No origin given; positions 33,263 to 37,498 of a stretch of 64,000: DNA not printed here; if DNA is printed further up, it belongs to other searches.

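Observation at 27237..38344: Two paralogous modules pairing a pilin-like gene with a giant cysteine-rich envelope protein (one fused, one split), headed by an RHH gene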

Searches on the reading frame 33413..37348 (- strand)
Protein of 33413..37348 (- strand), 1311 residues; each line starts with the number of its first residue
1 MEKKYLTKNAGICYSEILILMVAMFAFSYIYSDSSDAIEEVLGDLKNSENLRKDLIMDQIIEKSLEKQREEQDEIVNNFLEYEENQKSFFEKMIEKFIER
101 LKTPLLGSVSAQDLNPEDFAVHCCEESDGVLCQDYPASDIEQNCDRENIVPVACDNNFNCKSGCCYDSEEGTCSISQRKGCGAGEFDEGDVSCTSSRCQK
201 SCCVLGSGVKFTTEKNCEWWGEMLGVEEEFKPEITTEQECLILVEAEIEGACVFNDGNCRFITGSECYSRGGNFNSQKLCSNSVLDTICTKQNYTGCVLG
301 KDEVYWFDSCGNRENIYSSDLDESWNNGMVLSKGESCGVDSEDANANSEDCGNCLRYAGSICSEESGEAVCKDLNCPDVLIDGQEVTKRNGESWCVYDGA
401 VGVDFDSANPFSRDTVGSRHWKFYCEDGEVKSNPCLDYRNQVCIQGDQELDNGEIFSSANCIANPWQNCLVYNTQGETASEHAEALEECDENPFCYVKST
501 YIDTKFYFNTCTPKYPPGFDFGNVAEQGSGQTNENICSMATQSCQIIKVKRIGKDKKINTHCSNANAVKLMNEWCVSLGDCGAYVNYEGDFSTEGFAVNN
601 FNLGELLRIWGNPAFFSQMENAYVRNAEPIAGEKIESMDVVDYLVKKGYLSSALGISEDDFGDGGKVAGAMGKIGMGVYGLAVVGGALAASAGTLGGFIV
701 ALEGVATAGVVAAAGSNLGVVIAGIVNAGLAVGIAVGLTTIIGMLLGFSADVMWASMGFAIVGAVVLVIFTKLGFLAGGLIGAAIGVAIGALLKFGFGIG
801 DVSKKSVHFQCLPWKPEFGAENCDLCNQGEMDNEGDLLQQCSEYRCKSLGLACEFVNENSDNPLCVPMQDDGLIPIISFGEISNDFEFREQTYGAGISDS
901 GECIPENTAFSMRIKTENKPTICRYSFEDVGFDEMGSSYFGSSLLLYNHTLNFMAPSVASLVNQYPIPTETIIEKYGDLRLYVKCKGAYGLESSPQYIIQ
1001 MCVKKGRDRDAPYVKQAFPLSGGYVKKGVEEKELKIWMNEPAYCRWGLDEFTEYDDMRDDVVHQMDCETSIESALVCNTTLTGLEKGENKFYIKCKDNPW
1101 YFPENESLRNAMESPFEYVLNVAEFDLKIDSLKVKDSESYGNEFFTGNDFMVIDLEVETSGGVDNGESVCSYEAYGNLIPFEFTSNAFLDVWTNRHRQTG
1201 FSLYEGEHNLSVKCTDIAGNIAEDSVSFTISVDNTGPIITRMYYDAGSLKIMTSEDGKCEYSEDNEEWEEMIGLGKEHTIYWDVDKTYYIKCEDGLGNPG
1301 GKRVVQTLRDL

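Call 4: search_protein_families(library=pfam, proteins=[window:33413-37348:-], max_evalue=1)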
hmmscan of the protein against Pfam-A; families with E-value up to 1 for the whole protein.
window:33413-37348:- (1311 aa): 2 families
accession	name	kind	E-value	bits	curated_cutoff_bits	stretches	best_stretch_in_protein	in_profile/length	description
PF19077.6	Big_13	-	0.00046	21.1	27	1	1202-1233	71-101/102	Bacterial Ig-like domain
PF13750.12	Big_3_3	-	0.17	11.9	27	1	1203-1240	12-49/157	Bacterial Ig-like domain (group 3)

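Call 9: find_homologous_proteins(query=window:33413-37348:-)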
Query window:33413-37348:- (1311 aa): 851 proteins with E <= 0.001 among 4539 candidates; the best 120 are listed.
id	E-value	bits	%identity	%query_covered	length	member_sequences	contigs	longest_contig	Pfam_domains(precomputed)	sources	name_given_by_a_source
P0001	6.2e-233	794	41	48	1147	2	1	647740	-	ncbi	ncbi:MAG: hypothetical protein WC438_00850 [Candidatus Pacearchaeota archaeon]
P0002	7.8e-233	794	34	99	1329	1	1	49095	-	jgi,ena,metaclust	metaclust:\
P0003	4.7e-219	748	34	95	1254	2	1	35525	-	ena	-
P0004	1.0e-218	747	36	99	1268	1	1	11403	-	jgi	-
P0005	3.9e-215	735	36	89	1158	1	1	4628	-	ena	-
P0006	4.0e-215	735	36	89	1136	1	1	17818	PF15418.13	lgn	-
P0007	7.0e-214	731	35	99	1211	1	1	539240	-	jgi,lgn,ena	-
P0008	1.4e-212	727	37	91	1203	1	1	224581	-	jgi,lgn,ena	-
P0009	8.8e-212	724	37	90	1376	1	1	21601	-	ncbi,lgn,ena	-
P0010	2.0e-211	723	36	95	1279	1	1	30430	-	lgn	-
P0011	4.1e-209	715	36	93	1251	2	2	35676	-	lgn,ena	-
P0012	4.8e-209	715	35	100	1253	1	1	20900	-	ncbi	-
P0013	1.2e-207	710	34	98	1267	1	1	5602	-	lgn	-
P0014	1.5e-206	707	35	100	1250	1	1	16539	-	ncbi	-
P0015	1.6e-206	707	42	40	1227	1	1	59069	-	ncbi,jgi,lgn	-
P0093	9.6e-185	635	35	76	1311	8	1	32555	-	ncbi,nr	ncbi:hypothetical protein CMI44_01645 [Candidatus Pacearchaeota archaeon]|nr:hypothetical protein [C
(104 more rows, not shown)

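Call 10: search_solved_structures(query=window:33413-37348:-, max_evalue=1)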
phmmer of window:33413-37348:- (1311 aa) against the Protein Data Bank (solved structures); distinct sequences matched with E-value up to 1: 1.
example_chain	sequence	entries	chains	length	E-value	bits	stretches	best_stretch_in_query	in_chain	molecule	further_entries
5i20_A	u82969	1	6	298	0.52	10.9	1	744-792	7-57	Uncharacterized protein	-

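Call 13: find_encoding_contigs(protein=P0007, flank=10000, max_places=2)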
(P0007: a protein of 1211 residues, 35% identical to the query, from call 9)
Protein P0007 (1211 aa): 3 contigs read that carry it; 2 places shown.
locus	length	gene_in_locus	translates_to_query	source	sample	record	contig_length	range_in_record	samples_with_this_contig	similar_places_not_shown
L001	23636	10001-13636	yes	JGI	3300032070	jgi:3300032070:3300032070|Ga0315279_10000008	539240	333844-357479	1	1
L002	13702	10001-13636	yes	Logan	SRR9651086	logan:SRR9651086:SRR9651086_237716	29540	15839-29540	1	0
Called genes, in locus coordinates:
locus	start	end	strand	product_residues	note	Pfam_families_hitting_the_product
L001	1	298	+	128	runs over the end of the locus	PF24608:PDDEXK_15 (weak), PF01870:Hjc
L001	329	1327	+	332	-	PF13353:Fer4_12 (faint), PF04055:Radical_SAM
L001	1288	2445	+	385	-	-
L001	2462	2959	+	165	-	PF27325:MJ0538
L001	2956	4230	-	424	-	-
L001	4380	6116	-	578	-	-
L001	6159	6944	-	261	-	PF06023:Csa1, PF08696:Dna2, PF12705:PDDEXK_1, PF01930:Cas_Cas4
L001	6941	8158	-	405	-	PF01896:DNA_primase_S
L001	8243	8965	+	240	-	PF00705:PCNA_N, PF02747:PCNA_C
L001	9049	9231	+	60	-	-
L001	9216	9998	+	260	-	-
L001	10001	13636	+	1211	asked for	-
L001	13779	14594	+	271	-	-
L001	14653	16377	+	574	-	-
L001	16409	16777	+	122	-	-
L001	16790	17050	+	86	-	-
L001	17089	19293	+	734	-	-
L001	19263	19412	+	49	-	-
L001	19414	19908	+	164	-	-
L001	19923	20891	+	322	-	-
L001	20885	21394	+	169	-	-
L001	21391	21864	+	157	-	-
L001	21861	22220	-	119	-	PF25212:HVO_A0114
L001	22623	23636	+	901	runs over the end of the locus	PF05124:S_layer_C (faint)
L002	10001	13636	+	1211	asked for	-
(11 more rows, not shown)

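Call 14: find_encoding_contigs(protein=P0001, flank=10000, max_places=2)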
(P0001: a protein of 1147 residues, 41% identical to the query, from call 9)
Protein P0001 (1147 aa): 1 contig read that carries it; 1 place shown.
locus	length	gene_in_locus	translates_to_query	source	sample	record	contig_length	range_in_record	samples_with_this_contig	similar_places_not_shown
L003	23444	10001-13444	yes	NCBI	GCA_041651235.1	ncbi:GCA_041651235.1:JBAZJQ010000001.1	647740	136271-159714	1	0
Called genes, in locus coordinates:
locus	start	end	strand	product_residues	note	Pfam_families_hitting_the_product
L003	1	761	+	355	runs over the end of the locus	-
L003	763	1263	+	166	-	PF27325:MJ0538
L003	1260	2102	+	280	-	PF05822:UMPH-1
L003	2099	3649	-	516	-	-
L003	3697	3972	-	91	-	-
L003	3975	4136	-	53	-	-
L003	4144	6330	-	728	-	-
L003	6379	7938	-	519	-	-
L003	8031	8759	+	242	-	PF00705:PCNA_N, PF02747:PCNA_C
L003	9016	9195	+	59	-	-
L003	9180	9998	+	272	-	-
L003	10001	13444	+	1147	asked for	-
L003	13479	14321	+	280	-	-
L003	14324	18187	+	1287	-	-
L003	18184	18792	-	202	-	-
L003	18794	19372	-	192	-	-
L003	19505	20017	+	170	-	-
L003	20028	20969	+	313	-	-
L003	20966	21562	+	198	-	-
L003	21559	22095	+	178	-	-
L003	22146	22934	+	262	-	-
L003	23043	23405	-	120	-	PF25212:HVO_A0114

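Call 17: find_related_loci(query=A1, collection=genome_contigs, flank=10000)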
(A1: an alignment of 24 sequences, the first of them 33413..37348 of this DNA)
Query A1 (1311 aa) in genome_contigs; peptide patterns used: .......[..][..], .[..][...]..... (x = any residue, [..] = any of these).
599 stretches matched a pattern (row limit reached: there are more); 512 encode a relative of the query (tblastn E <= 1e-3); the best 80 are kept; 79 distinct loci.
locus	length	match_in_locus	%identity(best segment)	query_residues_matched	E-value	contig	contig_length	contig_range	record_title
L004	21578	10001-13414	37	115-1294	0e+0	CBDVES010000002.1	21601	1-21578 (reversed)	MAG TPA_asm: uncultured archaeon isolate SRR22302360_concoct_122 genome assembly, contig: ERZ25073602.548, whole genome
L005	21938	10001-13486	37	106-1298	0e+0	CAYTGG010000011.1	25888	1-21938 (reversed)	MAG TPA_asm: Candidatus Woesearchaeota archaeon isolate SRP067234_co1_356 genome assembly, contig: k99_187158, whole gen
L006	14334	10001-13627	36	86-1311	0e+0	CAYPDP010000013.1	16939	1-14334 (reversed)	MAG TPA_asm: Candidatus Woesearchaeota archaeon isolate SRP216583_co1_179 genome assembly, contig: NODE_2847_length_1693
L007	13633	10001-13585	35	109-1311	0e+0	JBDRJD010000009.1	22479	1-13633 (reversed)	MAG: archaeon isolate MEGAHIT-group-1.626 k141_124776, whole genome shotgun sequence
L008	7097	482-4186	34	69-1298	0e+0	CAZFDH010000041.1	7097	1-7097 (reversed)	MAG TPA_asm: Candidatus Woesearchaeota archaeon isolate SRP329715_co1_134 genome assembly, contig: NODE_16375_length_709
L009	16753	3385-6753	38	118-1298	0e+0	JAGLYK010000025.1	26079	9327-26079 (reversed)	MAG: Candidatus Pacearchaeota archaeon isolate RS_13_22 ZL320.bin.22.fa_25, whole genome shotgun sequence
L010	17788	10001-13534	34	118-1311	0e+0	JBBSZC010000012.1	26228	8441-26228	MAG: Nanoarchaeota archaeon isolate H43-bin014_1 H43_bin014_1_000000000012, whole genome shotgun sequence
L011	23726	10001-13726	34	83-1305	0e+0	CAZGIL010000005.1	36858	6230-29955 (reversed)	MAG TPA_asm: Candidatus Woesearchaeota archaeon isolate SRP178699_co1_251 genome assembly, contig: NODE_1089_length_3685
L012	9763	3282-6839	36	105-1306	0e+0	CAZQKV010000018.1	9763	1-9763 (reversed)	MAG TPA_asm: Candidatus Woesearchaeota archaeon isolate binchicken_co89_660 genome assembly, contig: NODE_14159_length_9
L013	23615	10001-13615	36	94-1310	0e+0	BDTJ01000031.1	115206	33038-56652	Archaeon BMS3Abin17 DNA, contig: NODE_2, whole genome shotgun sequence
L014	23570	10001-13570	34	106-1305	0e+0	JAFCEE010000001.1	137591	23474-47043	Candidatus Pacearchaeota archaeon isolate Meg22_1012_Bin_283 Meg22_1012_Bin_283_scaffold_326, whole genome shotgun seque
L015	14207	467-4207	34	14-1298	0e+0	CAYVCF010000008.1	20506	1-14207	MAG TPA_asm: Candidatus Woesearchaeota archaeon isolate SRP050083_co1_89 genome assembly, contig: NODE_1022_length_20506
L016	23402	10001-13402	35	118-1298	0e+0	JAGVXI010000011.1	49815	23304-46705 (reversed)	Candidatus Pacearchaeota archaeon isolate RIFCSPLOWO2_01_FULL_32_35 rifcsplowo2_01_scaffold_669, whole genome shotgun se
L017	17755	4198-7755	33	83-1294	0e+0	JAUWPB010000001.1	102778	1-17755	MAG: Nanoarchaeota archaeon isolate CSMAG_2465 CSMAG_2465_k141_497572_length_102778_cov_44.9906, whole genome shotgun se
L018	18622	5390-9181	33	6-1298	0e+0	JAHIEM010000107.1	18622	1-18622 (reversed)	MAG: Nanoarchaeota archaeon isolate KR11_0.1_MetaG.mb.19 KR11_0.1_MetaG.mb.19_k141_843136, whole genome shotgun sequence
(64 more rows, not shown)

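Call 45: predict_structure(alignment_id=A2)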
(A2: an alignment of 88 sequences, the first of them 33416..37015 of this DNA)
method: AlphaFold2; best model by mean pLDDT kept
length: 1200 residues; sequences in the alignment: 88
mean_pLDDT: 78.3   pTM: 0.61
mean pLDDT of the five models: 78.3, 78.2, 76.7, 75.7, 75.2
residues with pLDDT >= 90: 378; 70-90: 549; 50-70: 139; < 50: 134
segments of 3 or more residues with pLDDT < 50: 1-5, 537-546, 552-556, 558-656, 665-667, 1074-1077, 1198-1200
pLDDT, mean of each block of 10 residues (from residue 1): 50 86 85 90 83 88 86 81 79 81 89 80 74 76 91 83 92 92 85 89 77 85 77 82 84 84 91 90 93 91 94 91 88 90 88 90 82 92 94 88 93 61 88 79 74 91 96 95 84 68 88 94 80 54 50 49 34 28 30 25 26 31 33 37 40 46 50 57 59 82 93 80 58 94 82 88 91 88 89 84 91 90 79 86 78 70 81 94 88 71 85 86 88 90 75 80 80 92 87 81 91 93 73 76 91 90 79 55 85 85 91 91 80 88 89 84 88 83 75 56
secondary structure, 60 per line:
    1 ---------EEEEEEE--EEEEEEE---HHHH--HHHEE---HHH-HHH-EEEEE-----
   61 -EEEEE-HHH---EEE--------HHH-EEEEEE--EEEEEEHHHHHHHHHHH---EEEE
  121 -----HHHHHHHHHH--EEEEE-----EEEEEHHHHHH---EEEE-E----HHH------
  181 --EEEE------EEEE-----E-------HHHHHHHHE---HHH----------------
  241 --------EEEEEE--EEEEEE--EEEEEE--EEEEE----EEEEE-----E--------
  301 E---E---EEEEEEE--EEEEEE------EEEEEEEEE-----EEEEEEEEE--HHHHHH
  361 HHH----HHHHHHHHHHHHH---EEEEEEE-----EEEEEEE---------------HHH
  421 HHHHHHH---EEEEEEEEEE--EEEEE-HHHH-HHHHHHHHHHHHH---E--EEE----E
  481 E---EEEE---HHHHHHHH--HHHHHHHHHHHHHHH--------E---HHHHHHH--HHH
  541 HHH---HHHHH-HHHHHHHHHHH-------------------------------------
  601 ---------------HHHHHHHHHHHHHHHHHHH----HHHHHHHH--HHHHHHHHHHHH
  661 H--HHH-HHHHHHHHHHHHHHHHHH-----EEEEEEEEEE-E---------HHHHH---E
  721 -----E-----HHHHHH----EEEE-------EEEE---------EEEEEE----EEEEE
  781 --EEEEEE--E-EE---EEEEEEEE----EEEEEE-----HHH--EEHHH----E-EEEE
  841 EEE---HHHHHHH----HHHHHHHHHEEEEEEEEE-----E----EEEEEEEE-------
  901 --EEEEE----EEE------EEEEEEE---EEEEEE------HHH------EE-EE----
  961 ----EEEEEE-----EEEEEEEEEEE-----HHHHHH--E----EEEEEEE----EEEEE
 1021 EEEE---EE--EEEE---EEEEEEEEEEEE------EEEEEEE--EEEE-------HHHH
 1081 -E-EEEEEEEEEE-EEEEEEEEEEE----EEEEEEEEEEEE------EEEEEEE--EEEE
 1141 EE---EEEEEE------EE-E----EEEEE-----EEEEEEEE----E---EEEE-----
elements in order (helices of 4 or more, strands of 3 or more residues): E10-16 E19-25 H29-32 E51-55 E62-66 E74-76 E89-94 E97-102 H103-113 E117-120 H126-135 E138-142 E148-152 H153-158 E162-165 E183-186 E193-196 H210-217 E249-254 E257-262 E265-270 E273-277 E282-286 E309-315 E318-323 E330-338 E344-352 H355-363 H368-380 E384-390 E396-402 H418-427 E431-440 E443-447 H449-452 H454-466 E473-475 E485-488 H492-499 H502-516 H529-535 H538-543 H547-551 H553-563 H616-634 H639-646 H649-661 H668-685 E691-700 H712-716 H732-737 E742-745 E753-756 E766-771 E776-780 E783-788 E798-805 E810-815 E837-843 H847-853 H858-866 E867-875 E886-893 E903-907 E912-914 E921-927 E931-936 E965-970 E976-986 H992-997 E1005-1011 E1016-1024 E1032-1035 E1039-1050 E1057-1063 E1066-1069 H1077-1080 E1084-1093 E1095-1105 E1110-1121 E1128-1134 E1137-1142 E1146-1151 E1166-1170 E1176-1183 E1192-1195

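Call 47: fold_search(model_id=the predicted structure, library=pdb)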
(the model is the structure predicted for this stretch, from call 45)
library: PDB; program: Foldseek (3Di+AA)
matches with E <= 10: 1423; with E <= 0.001: 311
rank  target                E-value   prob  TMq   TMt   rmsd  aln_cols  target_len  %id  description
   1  9flw_A                1.4e-11  1.00  0.12  0.22  36.2       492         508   10  CryoEM structure of the fragment-6 (3571-4078) in the grappling hook protein A (GhpA) in the bacterium Aureispira sp.  (released 2024-10-16)
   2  7ceg_A                6.6e-11  1.00  0.12  0.27  19.2       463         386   10  Crystal structure of the complex between mouse PTP delta and neuroligin-3 (released 2021-02-24)
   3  4oi9_A                1.9e-10  1.00  0.12  0.28  22.5       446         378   11  Crystal Structure of ICAM-5 D1-D4 ectodomain fragment, Space Group P21 (released 2014-07-16)
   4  8dpt_A                3.6e-10  1.00  0.12  0.26  18.7       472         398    7  The structure of the IL-11 signalling complex, with full-length extracellular gp130 (released 2023-11-29)
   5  4oia_B                5.2e-10  1.00  0.12  0.27  23.3       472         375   10  Crystal Structure of ICAM-5 D1-D4 ectodomain fragment, Space Group P4322 (released 2014-07-16)
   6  8cka_A                7.1e-10  1.00  0.12  0.24  16.5       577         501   12  Deinococcus radidurans HPI S-layer (released 2023-04-19)
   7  9g8b_A                1.1e-09  1.00  0.13  0.33  25.1       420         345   13  CryoEM structure of the fragment-2 (2892-3236) in the grappling hook protein A (GhpA) in the bacterium Aureispira sp.  (released 2024-10-16)
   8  1e07                  1.2e-09  1.00  0.11  0.18  31.1       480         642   11  Model of human carcinoembryonic antigen by homology modelling and curve-fitting to experimental solution scattering data (released 2000-07-04)
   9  8dh9_B                1.4e-09  1.00  0.10  0.20  27.2       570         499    9  Leptin-bound leptin receptor complex-D3-D7 (released 2023-04-19)
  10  8dh9_A                1.7e-09  1.00  0.10  0.19  27.4       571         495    9  Leptin-bound leptin receptor complex-D3-D7 (released 2023-04-19)
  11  8wa2_E                1.7e-09  1.00  0.08  0.07  19.8       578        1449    9  cryo-EM structure of native mastigonemes isolated from Chlamydomonas reinhardtii at 3.0 angstrom resolution (released 2024-04-10)
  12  4p99_A                3.0e-09  1.00  0.14  0.30  29.5       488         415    8  Ca2+-stabilized adhesin helps an Antarctic bacterium reach out and bind ice (released 2014-06-18)
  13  5oj6_B                3.1e-09  1.00  0.12  0.17  16.4       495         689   12  Crystal structure of the chicken MDGA1 ectodomain in complex with the human neuroligin 1 (NL1(-A-B)) cholinesterase do (released 2017-08-23)
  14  4oia_A                3.7e-09  1.00  0.12  0.28  24.1       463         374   10  Crystal Structure of ICAM-5 D1-D4 ectodomain fragment, Space Group P4322 (released 2014-07-16)
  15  6grt_B                3.8e-09  1.00  0.08  0.13  27.0       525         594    9  Paired immunoglobulin-like receptor B (PirB) or Leukocyte immunoglobulin-like receptor subfamily B member 3 (LILRB3) f (released 2019-02-06)
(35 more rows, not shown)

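Call 48: search_protein_families(library=ncbifam, proteins=[window:33413-37348:-], max_evalue=1)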
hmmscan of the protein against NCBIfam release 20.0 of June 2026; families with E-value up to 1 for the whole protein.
window:33413-37348:- (1311 aa): 2 families
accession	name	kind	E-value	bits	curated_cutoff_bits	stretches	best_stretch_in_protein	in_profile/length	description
NF033707.1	T9SS_sortase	equivalog_domain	0.07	10.7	420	1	1203-1235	961-993/1095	type IX secretion system sortase PorU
NF047446.1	barrel_OmpL47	domain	0.12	12.9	40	1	1205-1230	42-68/68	OmpL47-type beta-barrel domain-containing protein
